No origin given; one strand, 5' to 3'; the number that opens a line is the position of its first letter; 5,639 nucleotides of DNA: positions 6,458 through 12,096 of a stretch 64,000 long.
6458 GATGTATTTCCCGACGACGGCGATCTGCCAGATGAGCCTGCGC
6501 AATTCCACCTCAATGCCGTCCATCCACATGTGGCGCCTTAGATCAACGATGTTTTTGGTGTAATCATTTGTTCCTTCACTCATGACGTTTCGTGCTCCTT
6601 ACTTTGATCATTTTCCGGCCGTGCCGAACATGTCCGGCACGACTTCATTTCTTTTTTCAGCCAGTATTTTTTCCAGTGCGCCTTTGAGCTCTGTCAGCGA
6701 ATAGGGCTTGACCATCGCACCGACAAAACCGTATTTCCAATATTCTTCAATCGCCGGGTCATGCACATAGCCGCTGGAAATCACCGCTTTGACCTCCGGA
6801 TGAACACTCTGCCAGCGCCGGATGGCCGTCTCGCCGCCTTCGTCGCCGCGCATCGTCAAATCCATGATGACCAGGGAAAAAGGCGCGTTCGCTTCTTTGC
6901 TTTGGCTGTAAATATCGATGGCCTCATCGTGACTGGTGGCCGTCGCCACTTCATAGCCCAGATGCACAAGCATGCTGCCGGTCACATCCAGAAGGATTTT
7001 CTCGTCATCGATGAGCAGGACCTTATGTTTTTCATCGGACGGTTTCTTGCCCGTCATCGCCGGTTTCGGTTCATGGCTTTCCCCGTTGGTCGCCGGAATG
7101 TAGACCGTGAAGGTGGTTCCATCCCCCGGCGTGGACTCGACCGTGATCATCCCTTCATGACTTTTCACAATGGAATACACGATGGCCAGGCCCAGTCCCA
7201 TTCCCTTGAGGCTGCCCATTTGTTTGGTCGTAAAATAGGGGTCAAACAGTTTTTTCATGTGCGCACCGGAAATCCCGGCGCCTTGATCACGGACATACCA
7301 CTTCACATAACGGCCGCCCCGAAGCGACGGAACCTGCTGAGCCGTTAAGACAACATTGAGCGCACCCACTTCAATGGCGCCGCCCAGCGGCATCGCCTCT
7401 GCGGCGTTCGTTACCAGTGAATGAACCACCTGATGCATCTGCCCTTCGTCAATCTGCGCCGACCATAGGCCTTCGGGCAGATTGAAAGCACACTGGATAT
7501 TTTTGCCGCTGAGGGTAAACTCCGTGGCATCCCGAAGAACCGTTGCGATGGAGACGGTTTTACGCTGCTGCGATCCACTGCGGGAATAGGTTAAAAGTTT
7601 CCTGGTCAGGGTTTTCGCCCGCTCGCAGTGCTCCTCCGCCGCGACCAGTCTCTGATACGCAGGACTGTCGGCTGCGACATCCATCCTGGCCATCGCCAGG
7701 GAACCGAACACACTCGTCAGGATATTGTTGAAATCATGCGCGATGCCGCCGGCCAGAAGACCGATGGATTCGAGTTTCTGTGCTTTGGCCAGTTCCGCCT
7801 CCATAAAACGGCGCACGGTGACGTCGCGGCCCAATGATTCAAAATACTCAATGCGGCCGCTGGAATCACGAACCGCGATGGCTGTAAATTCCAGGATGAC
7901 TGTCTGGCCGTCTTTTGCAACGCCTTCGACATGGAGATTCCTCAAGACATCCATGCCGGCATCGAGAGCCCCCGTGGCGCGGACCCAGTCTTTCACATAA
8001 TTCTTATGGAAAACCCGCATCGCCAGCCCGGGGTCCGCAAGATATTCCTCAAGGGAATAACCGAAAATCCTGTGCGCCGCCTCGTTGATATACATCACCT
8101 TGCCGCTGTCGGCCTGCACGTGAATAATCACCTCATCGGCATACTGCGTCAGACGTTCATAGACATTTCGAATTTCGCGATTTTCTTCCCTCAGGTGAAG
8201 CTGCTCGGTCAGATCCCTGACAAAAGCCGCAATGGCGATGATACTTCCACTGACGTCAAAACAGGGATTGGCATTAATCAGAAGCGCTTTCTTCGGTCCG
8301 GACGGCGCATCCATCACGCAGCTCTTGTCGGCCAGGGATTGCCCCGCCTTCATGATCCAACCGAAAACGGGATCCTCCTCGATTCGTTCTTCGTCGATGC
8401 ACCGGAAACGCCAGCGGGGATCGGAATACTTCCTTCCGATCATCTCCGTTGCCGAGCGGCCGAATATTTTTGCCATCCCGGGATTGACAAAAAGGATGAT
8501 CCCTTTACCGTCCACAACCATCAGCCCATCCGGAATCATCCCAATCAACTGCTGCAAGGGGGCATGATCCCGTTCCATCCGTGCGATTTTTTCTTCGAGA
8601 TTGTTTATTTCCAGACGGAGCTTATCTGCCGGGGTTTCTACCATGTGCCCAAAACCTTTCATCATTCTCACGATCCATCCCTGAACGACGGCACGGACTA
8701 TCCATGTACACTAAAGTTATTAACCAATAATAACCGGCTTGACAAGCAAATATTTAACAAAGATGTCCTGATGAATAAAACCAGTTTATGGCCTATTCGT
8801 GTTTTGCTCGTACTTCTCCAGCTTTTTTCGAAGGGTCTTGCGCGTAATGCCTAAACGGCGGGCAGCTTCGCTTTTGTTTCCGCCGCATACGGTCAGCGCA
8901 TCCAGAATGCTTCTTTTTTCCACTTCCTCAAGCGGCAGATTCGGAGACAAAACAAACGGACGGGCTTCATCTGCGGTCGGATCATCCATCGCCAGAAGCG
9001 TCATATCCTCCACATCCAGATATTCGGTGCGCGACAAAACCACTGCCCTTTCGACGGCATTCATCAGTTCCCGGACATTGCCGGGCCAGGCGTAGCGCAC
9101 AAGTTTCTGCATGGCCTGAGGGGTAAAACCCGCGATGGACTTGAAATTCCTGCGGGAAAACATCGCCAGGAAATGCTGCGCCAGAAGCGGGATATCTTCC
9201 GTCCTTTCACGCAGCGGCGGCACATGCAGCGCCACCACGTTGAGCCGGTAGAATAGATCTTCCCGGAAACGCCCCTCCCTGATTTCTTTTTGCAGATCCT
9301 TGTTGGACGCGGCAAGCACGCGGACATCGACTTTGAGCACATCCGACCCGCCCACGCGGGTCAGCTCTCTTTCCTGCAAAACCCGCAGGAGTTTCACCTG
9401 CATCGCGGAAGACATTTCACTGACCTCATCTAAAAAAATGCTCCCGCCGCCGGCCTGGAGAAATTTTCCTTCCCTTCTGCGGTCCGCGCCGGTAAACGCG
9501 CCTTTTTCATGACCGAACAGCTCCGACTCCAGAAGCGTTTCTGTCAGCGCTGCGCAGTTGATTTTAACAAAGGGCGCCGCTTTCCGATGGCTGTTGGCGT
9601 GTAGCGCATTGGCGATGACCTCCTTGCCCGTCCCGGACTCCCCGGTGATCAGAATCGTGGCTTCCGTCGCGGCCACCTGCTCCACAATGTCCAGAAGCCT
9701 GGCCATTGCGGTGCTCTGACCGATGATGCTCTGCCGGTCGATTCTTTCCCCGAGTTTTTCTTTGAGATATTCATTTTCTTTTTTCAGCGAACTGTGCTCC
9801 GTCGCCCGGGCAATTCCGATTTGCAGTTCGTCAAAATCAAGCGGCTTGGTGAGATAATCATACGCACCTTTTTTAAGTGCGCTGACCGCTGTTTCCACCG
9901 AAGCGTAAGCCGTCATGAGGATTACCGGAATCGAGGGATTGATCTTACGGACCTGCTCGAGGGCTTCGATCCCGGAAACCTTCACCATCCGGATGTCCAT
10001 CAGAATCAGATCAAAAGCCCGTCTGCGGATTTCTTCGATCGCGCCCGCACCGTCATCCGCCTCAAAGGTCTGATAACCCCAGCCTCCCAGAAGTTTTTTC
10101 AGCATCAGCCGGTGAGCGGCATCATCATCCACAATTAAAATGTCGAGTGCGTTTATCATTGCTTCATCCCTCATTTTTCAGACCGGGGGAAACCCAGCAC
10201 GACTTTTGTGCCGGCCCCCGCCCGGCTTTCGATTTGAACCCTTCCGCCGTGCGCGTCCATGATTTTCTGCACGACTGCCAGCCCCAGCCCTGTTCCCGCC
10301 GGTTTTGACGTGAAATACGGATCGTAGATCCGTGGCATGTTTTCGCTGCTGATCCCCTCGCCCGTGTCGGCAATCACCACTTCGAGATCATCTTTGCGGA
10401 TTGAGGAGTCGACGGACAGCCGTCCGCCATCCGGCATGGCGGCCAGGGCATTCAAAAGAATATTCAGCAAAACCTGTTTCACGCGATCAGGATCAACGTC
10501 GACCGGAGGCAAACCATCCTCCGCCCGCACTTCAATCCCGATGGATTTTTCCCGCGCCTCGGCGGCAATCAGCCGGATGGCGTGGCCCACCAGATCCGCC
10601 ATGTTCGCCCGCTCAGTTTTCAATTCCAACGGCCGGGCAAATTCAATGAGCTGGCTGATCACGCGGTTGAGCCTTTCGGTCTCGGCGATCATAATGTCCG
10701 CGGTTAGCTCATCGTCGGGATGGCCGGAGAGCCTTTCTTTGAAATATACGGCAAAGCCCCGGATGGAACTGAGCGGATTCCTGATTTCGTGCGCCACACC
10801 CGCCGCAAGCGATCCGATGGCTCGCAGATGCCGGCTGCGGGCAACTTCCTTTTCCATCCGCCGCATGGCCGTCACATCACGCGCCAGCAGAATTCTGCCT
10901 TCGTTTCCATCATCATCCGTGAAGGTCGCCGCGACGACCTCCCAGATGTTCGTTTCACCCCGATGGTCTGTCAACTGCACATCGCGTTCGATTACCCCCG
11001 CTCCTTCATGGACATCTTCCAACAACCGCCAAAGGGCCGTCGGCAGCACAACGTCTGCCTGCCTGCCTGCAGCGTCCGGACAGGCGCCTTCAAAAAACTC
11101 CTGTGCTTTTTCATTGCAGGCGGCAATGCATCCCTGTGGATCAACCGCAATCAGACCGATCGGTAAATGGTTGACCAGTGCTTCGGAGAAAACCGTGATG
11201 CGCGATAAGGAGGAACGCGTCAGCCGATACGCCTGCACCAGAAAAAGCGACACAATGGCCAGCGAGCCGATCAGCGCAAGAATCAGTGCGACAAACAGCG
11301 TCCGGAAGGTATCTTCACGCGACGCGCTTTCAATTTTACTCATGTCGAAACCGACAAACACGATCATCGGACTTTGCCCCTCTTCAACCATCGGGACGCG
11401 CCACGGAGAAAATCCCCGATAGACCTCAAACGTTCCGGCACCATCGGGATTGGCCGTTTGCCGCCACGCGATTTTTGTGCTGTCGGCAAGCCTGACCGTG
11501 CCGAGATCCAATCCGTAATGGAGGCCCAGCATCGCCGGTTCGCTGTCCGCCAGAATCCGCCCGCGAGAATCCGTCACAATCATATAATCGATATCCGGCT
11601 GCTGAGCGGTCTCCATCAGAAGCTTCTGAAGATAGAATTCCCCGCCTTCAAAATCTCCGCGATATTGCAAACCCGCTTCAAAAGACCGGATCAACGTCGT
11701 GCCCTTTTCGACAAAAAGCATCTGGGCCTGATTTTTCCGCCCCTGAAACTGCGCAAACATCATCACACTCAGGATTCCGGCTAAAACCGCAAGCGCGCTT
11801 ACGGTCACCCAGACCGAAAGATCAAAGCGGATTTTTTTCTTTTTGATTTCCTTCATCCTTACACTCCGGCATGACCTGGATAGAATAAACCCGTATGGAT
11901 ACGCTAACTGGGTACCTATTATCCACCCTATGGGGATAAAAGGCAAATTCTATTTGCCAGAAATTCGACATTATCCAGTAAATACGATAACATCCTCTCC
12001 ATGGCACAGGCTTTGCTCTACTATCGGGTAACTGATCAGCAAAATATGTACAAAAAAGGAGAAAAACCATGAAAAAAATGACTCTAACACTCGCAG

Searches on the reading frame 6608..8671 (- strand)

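Call 39: search_protein_families(library=pfam, proteins=[window:6608-8671:-], max_evalue=0.000001)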
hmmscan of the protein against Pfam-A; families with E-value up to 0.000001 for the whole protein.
window:6608-8671:- (687 aa): 6 families
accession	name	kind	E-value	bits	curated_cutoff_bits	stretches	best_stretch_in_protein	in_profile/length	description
PF02518.31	HATPase_c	-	6.9e-22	78.4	26.4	1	408-528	2-110/111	Histidine kinase-, DNA gyrase B-, and HSP90-like ATPase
PF08448.16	PAS_4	-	3.9e-18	66.1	23.1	1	46-157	4-108/110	PAS fold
PF00989.32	PAS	-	2.8e-17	63.2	22.6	1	40-153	4-112/113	PAS fold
PF13426.13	PAS_9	-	6.8e-17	62.1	27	1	47-156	1-103/103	PAS domain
PF13188.13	PAS_8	-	1.2e-13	50.9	21.8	0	39-96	3-54/65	PAS domain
PF00072.30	Response_reg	-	1.7e-13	51.1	30.2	1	551-666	1-110/111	Response regulator receiver domain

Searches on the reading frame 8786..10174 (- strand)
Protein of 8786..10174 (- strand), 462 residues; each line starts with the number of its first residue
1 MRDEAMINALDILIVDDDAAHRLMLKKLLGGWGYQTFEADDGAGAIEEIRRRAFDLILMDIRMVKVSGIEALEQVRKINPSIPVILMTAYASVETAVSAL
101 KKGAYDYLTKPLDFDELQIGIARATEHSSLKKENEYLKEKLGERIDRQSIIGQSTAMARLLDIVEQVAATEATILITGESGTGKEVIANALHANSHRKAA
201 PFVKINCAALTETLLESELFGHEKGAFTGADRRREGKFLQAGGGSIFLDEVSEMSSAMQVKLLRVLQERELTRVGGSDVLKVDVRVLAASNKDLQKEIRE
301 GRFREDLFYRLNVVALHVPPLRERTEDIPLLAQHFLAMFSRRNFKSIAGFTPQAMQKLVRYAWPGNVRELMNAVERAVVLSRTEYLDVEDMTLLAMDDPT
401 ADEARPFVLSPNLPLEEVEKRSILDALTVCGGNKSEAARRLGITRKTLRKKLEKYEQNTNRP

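Call 39: search_protein_families(library=pfam, proteins=[window:8786-10174:-], max_evalue=0.000001)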
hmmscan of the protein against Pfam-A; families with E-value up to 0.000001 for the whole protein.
window:8786-10174:- (462 aa): 6 families
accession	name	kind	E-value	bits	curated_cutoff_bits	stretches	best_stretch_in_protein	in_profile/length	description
PF00158.32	Sigma54_activat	-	1.1e-71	240.4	20.2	1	150-316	1-167/168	Sigma-54 interaction domain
PF00072.30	Response_reg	-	3.9e-30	104.7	30.2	1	12-118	1-107/111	Response regulator receiver domain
PF25601.1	AAA_lid_14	-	1.3e-25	89.5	27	1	322-392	1-71/87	AAA+ ATPase lid domain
PF14532.12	Sigma54_activ_2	-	2e-23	83.6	25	1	151-321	1-138/138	Sigma-54 interaction domain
PF02954.25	HTH_8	-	5.4e-17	61.7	22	1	415-455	2-42/42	Bacterial regulatory protein, Fis family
PF07728.20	AAA_5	-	1.7e-08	35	22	1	174-292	2-123/139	AAA domain (dynein-related subfamily)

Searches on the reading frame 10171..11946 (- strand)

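Call 39: search_protein_families(library=pfam, proteins=[window:10171-11946:-], max_evalue=0.000001)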
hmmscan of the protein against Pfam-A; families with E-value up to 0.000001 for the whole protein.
window:10171-11946:- (591 aa): 3 families
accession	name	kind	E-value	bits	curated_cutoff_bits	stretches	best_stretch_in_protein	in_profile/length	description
PF02518.31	HATPase_c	-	1.4e-24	87.1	26.4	1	485-588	2-109/111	Histidine kinase-, DNA gyrase B-, and HSP90-like ATPase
PF00512.31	HisKA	-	3.7e-12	46.5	26.9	1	378-438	3-62/66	His Kinase A (phospho-acceptor) domain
PF08448.16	PAS_4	-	5.4e-07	30.3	23.1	0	258-362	1-109/110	PAS fold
